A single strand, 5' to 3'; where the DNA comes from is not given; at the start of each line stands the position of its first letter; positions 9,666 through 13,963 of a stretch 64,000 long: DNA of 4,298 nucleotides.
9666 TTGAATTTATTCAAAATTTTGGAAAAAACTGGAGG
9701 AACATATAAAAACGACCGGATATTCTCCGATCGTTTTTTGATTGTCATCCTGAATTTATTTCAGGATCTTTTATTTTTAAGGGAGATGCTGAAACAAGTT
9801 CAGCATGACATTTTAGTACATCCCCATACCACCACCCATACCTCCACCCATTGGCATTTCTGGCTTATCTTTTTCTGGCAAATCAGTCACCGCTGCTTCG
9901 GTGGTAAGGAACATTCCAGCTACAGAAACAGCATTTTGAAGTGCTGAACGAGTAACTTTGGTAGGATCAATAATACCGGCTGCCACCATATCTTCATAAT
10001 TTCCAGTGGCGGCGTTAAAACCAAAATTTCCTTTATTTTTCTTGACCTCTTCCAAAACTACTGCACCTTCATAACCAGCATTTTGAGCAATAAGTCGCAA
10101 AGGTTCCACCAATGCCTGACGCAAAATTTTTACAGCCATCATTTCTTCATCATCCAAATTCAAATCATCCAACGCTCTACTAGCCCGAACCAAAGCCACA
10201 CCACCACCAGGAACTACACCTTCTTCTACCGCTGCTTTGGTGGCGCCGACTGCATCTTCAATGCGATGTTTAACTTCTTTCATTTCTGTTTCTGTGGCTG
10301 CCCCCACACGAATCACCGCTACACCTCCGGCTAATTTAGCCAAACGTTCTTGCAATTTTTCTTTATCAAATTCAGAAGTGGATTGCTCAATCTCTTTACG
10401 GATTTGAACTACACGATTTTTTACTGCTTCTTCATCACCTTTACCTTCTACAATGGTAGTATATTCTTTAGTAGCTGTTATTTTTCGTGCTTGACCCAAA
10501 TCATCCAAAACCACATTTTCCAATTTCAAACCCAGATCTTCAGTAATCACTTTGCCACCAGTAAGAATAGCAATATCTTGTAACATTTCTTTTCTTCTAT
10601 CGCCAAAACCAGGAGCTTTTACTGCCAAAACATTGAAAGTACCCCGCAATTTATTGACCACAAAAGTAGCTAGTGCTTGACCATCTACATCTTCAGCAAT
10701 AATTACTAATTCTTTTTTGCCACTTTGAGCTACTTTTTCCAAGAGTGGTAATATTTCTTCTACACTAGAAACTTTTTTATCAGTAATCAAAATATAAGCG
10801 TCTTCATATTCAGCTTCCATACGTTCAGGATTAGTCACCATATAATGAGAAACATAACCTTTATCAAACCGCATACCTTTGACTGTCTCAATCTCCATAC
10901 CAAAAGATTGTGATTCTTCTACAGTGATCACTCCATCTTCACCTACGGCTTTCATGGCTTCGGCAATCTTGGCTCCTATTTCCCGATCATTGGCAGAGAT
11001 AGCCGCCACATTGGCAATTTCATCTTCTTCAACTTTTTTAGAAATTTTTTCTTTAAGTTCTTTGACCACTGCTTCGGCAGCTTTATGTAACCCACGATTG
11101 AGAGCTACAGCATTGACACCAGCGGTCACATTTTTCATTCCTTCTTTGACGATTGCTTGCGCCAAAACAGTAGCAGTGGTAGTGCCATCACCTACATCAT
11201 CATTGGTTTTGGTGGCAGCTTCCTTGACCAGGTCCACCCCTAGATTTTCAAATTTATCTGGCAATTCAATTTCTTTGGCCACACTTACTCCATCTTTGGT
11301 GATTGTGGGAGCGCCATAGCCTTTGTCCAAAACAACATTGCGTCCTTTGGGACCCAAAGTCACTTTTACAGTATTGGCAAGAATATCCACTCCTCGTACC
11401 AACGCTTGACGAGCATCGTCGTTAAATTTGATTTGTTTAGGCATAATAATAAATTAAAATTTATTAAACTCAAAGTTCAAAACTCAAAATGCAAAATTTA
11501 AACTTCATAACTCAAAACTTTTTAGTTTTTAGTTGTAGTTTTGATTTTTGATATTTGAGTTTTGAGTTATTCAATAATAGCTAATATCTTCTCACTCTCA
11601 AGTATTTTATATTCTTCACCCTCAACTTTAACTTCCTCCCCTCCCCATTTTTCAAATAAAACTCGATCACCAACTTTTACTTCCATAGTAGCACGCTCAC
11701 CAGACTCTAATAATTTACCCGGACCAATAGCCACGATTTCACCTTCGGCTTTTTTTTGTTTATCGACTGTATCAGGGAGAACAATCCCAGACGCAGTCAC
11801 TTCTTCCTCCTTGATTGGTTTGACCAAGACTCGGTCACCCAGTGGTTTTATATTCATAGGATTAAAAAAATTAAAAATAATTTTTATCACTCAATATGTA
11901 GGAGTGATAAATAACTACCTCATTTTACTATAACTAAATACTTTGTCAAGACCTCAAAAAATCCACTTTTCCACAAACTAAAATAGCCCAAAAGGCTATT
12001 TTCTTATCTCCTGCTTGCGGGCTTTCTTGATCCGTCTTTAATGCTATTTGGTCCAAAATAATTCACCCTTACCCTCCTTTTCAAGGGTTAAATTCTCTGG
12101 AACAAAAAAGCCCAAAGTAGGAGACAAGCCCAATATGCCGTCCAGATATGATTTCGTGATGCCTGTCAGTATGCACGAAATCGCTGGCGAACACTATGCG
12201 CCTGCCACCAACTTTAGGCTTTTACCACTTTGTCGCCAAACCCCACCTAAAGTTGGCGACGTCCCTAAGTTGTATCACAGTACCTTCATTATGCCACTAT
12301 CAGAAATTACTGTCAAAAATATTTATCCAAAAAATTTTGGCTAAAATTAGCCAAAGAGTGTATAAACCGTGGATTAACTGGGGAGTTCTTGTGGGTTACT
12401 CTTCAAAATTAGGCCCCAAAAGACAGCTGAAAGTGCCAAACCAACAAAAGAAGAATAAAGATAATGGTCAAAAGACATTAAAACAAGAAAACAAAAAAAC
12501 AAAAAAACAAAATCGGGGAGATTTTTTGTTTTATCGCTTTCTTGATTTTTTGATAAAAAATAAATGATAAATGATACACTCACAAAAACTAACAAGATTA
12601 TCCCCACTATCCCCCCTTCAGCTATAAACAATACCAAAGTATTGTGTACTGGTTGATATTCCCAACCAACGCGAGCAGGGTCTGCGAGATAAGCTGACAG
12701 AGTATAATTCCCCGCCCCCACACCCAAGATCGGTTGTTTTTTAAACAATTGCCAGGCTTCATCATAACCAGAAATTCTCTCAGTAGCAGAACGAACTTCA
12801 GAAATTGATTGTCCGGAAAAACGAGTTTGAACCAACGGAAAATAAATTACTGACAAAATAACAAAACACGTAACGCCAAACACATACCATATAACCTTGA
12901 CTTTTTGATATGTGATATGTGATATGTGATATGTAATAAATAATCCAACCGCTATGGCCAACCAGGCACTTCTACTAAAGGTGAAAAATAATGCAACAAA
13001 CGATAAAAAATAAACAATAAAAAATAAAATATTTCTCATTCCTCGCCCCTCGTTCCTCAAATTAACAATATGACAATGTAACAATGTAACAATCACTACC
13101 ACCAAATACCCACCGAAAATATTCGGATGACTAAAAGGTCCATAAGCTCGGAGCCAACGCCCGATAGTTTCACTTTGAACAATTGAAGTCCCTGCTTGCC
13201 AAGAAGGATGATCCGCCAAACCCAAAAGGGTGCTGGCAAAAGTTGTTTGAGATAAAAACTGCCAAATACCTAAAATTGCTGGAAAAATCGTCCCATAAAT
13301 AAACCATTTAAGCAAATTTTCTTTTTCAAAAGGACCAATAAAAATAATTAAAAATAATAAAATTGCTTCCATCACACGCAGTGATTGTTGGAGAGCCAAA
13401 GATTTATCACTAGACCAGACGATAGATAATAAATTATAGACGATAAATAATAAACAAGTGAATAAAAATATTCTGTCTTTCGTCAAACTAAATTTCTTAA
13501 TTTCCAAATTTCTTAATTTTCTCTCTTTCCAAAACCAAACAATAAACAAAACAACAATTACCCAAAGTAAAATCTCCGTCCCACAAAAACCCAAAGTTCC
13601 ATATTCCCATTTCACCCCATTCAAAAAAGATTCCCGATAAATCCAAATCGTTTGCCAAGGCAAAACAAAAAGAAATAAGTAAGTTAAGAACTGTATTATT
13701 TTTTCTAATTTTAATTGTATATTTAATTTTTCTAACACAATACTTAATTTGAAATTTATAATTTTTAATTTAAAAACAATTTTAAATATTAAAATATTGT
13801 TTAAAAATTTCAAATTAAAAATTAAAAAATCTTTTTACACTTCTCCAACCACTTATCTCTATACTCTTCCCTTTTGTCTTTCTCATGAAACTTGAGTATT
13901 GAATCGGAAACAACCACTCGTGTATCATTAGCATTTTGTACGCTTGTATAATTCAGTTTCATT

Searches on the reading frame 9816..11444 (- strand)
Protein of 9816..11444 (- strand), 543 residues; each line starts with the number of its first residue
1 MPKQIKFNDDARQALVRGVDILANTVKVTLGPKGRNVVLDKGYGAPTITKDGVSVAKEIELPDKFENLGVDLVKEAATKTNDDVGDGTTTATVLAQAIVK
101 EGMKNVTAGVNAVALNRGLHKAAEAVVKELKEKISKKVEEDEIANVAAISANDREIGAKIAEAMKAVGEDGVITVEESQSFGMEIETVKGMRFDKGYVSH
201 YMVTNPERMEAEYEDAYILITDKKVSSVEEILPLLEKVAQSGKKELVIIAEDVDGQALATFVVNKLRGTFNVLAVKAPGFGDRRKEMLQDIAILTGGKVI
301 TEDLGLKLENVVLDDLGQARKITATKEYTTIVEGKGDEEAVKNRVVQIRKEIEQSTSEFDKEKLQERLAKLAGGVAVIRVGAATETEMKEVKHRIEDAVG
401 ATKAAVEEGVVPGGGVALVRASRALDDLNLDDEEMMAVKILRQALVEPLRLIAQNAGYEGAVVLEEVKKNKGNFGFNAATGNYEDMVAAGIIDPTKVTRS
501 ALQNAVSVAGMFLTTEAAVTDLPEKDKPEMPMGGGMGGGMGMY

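Call 118: search_protein_families(library=pfam, proteins=[window:9816-11444:-], max_evalue=0.001)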
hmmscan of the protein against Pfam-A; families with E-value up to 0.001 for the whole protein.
window:9816-11444:- (543 aa): 1 family
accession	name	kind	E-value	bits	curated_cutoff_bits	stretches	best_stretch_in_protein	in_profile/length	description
PF00118.29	Cpn60_TCP1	-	5.3e-77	260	34.3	1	22-519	1-486/490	TCP-1/cpn60 chaperonin family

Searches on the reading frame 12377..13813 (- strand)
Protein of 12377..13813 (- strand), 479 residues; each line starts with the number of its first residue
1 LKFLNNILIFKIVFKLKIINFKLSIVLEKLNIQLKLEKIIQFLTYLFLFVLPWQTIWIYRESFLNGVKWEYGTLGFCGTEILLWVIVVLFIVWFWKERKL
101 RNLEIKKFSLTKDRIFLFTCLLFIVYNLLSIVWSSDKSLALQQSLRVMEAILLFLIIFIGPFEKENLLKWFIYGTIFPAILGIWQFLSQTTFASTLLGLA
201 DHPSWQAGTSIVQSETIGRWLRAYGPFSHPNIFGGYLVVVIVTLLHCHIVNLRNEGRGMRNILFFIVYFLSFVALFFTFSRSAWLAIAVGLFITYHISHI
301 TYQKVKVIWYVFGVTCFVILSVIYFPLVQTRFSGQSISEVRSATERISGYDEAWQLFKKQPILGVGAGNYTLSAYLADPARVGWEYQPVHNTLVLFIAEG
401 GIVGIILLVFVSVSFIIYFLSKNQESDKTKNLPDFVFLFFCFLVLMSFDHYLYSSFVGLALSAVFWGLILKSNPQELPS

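Call 65: search_protein_families(library=pfam, proteins=[window:12377-13813:-], max_evalue=0.001)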
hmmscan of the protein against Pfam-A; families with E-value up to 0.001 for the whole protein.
window:12377-13813:- (479 aa): 1 family
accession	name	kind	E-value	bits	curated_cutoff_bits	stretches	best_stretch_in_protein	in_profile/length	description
PF04932.20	Wzy_C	-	1.7e-19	70.5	31.7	1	267-409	2-149/149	O-Antigen ligase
